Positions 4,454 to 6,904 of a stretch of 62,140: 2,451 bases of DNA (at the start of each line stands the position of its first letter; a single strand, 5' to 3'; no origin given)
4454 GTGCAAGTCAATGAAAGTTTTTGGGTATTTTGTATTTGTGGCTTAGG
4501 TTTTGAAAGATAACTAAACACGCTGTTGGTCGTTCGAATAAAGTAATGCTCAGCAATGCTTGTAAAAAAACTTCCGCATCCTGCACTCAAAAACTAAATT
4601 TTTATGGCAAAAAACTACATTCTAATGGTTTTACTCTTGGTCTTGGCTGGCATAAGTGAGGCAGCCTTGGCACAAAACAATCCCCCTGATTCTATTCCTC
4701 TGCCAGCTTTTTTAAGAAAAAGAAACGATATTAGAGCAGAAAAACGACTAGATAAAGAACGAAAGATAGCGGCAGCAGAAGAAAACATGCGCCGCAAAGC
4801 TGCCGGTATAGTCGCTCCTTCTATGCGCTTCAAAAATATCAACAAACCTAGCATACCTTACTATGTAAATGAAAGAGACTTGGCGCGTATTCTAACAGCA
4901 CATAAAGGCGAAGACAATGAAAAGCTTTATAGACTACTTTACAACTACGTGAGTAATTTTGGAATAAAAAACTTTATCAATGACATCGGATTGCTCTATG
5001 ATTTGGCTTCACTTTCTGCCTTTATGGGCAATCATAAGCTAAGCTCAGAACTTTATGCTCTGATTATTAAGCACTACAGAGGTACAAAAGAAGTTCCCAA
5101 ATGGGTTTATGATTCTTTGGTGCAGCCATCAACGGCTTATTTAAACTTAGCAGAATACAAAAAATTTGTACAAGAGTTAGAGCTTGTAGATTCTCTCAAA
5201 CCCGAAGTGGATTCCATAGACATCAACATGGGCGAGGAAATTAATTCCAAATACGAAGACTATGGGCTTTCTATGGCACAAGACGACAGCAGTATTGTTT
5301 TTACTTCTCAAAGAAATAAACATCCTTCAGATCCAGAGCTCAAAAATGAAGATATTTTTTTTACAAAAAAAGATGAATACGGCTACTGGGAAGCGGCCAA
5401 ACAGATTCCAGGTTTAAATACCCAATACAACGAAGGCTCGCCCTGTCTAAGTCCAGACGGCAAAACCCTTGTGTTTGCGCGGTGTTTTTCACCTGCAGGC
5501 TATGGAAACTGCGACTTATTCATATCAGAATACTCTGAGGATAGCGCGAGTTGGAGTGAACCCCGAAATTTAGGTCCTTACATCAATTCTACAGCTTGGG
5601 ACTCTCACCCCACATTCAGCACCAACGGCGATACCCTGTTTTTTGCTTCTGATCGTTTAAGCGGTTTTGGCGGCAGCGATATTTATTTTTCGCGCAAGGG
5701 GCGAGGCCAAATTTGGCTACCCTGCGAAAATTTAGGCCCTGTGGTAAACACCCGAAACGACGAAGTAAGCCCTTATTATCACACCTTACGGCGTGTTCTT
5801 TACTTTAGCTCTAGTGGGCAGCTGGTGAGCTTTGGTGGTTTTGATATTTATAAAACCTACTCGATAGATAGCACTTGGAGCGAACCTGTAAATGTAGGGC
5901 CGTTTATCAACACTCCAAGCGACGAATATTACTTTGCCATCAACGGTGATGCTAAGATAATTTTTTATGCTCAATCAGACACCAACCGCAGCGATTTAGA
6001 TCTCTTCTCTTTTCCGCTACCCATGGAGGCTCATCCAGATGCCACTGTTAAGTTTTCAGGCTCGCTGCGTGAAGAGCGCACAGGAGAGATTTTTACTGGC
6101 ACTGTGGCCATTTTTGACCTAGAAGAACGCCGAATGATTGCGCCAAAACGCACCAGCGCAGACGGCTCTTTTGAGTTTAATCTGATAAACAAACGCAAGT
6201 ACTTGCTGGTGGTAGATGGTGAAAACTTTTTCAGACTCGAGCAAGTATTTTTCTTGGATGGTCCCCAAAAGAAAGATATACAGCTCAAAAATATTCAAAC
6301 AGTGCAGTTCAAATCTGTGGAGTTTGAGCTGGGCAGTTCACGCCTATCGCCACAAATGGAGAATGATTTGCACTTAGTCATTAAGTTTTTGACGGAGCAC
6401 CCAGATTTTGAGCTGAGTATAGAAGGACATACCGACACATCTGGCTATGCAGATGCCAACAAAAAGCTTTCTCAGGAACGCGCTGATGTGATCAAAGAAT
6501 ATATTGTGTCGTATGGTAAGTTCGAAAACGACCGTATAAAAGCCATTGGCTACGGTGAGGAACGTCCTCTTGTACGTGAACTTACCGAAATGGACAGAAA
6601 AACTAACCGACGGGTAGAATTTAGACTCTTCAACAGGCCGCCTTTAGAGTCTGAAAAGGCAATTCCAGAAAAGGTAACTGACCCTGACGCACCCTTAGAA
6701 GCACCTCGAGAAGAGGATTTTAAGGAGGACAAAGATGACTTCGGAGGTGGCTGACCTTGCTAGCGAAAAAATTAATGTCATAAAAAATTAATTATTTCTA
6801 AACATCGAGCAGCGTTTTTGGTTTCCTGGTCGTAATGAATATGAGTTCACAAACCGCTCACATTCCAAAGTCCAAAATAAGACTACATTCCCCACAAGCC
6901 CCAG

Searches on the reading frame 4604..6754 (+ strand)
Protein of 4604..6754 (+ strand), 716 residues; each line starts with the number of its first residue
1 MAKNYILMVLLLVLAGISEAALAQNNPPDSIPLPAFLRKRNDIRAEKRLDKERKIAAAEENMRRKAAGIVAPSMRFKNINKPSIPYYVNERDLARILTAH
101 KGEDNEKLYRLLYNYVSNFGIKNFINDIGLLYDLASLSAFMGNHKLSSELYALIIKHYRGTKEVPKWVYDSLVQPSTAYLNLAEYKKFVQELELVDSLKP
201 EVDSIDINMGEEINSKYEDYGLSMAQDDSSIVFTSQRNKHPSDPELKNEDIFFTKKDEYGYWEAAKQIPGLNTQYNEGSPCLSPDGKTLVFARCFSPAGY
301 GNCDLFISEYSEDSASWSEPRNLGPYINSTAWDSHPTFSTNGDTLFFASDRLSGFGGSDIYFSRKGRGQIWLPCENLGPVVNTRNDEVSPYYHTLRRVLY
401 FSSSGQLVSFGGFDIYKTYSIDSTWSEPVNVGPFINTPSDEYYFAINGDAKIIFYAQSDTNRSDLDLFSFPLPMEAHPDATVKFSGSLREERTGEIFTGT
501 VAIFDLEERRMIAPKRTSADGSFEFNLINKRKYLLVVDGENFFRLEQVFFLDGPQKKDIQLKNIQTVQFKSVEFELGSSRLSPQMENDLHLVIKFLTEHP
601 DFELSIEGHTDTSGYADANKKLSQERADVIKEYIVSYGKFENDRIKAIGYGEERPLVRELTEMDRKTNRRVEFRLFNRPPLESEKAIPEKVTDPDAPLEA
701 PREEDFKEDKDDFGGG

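Call 18: search_protein_families(library=pfam, proteins=[window:4604-6754:+], max_evalue=0.01)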
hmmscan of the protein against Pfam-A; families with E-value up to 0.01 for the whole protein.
window:4604-6754:+ (716 aa): 3 families
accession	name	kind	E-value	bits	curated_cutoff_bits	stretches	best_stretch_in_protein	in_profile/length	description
PF00691.25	OmpA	-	2.2e-18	66.9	27.2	1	574-669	2-98/98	OmpA family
PF07676.18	PD40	-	2.5e-17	62.8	20.9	2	323-361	1-37/38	WD40-like Beta Propeller Repeat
PF05359.17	DUF748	-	6.4e-06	24.9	50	1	569-613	878-922/1037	Domain of Unknown Function (DUF748)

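Call 20: search_protein_families(library=ncbifam, proteins=[window:4604-6754:+], max_evalue=0.01)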
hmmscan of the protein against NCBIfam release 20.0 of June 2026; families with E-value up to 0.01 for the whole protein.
window:4604-6754:+ (716 aa): 39 families (the best 25 are shown)
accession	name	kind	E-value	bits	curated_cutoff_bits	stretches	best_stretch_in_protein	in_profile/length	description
NF053607.1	CHU_0125_OmpA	equivalog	1.2e-62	212.3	620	3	176-405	117-347/639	CHU_0125 family OmpA-like outer membrane integrity protein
NF052230.1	T9SS_PorE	exception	2.4e-61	207.8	600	1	205-656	147-600/648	PorE family type IX secretion system protein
NF053611.1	YiaD_Gzip_OmpA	equivalog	1.3e-26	93.6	175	1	567-674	99-205/206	YiaD family glycine zipper/OmpA-like lipoprotein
NF053613.1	OMP_toxin_LptF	equivalog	1.3e-18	67.7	400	1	566-675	137-245/256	lipotoxin F family OmpA-related lipoprotein LptF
NF053612.1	anchor_PA1041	equivalog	3.8e-18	66.3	250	1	565-674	125-234/236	PA1041 family peptidoglycan-binding anchor lipoprotein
TIGR02802.1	Pal_lipo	equivalog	2.1e-17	63.1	125.35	1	572-673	2-102/104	peptidoglycan-associated lipoprotein Pal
TIGR03789.1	pdsO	hypoth_equivalog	2e-15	57.2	152.2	1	567-673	136-241/243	sortase-associated OmpA-like protein PdsO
NF053585.1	OMP_LP_YfiB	equivalog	2.1e-14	53.7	128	1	572-671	58-156/163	outer membrane lipoprotein YfiB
NF006508.0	PRK08944.1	subfamily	1e-13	51.2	259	1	573-685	182-297/304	MotB family protein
TIGR03350.1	type_VI_ompA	equivalog_domain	9e-13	48.3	139.8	1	566-673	25-135/137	type VI secretion system protein TssL, long form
NF007804.1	PRK10510.1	equivalog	1.6e-12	47.3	307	1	570-675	112-216/219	OmpA family lipoprotein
NF045787.1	OmpABordt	equivalog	8.1e-12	45.2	200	1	574-673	89-187/194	outer membrane protein OmpA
NF033763.1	exchanger_TraB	exception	3.7e-11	41.7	700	1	591-690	413-511/522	outer membrane exchange protein TraB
NF047620.1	FlgprotMotYVib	equivalog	6.5e-11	42.4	400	1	566-672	157-263/271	flagellar protein MotY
NF006541.1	PRK09038.1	equivalog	9e-11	41.9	283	1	570-673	141-246/253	flagellar motor protein MotD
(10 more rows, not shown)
